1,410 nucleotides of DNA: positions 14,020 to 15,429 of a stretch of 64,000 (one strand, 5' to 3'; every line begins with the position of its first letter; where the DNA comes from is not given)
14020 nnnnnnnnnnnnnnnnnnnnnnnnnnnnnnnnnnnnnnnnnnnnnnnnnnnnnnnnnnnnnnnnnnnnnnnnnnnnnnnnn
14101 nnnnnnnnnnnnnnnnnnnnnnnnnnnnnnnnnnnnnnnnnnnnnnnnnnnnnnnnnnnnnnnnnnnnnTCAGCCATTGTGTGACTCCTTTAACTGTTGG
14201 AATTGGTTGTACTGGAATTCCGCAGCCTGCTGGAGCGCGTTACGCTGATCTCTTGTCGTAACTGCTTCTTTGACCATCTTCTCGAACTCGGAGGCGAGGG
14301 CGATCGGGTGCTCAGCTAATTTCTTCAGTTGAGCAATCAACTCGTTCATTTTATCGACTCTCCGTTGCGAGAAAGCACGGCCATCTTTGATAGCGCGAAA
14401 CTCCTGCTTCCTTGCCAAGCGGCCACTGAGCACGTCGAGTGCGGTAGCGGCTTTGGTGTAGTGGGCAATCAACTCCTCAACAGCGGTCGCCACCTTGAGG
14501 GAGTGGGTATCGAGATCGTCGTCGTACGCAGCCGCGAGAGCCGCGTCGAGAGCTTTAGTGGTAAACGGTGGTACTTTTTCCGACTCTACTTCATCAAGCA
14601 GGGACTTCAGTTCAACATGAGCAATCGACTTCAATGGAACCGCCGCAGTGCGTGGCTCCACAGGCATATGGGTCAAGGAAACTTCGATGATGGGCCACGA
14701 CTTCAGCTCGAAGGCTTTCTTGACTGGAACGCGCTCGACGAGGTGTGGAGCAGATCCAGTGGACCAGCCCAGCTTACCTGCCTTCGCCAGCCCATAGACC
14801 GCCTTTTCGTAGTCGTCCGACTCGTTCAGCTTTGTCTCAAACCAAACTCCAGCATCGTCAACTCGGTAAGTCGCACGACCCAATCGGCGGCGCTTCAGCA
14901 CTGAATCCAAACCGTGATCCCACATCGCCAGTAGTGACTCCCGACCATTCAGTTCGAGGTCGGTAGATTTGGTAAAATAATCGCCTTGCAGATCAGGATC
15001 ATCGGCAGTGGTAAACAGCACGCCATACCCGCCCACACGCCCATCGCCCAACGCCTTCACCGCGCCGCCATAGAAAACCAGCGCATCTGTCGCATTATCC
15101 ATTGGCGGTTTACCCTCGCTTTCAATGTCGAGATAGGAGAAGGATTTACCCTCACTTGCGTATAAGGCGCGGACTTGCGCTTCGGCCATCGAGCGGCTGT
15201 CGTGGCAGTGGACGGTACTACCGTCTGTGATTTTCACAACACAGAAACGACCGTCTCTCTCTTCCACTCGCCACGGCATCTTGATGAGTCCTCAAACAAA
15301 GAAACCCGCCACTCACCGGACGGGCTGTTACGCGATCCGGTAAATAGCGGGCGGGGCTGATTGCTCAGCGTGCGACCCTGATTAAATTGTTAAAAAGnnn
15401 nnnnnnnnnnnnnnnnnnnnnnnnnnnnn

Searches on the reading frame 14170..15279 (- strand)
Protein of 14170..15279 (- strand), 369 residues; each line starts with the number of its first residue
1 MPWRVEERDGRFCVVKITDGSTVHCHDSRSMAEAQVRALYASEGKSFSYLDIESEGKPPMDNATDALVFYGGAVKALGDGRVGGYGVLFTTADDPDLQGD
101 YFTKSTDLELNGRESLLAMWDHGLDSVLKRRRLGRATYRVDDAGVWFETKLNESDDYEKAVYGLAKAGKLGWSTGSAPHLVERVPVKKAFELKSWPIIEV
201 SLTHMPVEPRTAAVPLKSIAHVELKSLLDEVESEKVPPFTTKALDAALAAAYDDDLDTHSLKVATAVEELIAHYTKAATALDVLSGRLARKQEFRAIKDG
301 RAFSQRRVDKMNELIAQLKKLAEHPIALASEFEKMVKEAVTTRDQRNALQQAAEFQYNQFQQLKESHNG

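Call 12: search_protein_families(library=pfam, proteins=[window:14170-15279:-], max_evalue=0.01)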
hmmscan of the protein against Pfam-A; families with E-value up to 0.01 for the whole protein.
window:14170-15279:- (369 aa): 2 families
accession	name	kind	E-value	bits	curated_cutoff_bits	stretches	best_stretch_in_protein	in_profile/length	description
PF04586.22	Peptidase_S78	-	9e-09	36.1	21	1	82-223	16-163/165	Caudovirus prohead serine protease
PF16740.10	SKA2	-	0.0035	17.6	30.1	1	265-366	2-92/110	Spindle and kinetochore-associated protein 2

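Call 14: find_related_loci(query=window:14170-15279:-, collection=viral_contigs, flank=6000)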
Query window:14170-15279:- (369 aa) in viral_contigs; peptide patterns used: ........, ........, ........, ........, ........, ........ (x = any residue, [..] = any of these).
16 stretches matched a pattern; 6 encode a relative of the query (tblastn E <= 1e-3); 6 distinct loci.
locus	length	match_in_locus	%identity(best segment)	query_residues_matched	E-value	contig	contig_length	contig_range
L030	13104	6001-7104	90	1-368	0e+0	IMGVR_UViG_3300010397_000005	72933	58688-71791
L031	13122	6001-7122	76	1-369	0e+0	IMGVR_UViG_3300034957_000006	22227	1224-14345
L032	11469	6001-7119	70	1-368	1e-172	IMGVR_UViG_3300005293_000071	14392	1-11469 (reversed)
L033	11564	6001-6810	42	63-321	5e-62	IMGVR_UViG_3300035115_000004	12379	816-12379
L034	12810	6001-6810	40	63-321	4e-58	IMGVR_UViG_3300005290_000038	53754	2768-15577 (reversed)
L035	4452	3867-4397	51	63-235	9e-55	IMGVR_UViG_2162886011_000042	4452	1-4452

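Call 33: search_protein_families(library=phrogs, proteins=[L030:5138-5335:+], max_evalue=0.01)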
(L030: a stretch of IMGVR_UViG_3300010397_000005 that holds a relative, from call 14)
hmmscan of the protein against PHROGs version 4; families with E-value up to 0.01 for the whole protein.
L030:5138-5335:+ (65 aa): 0 families
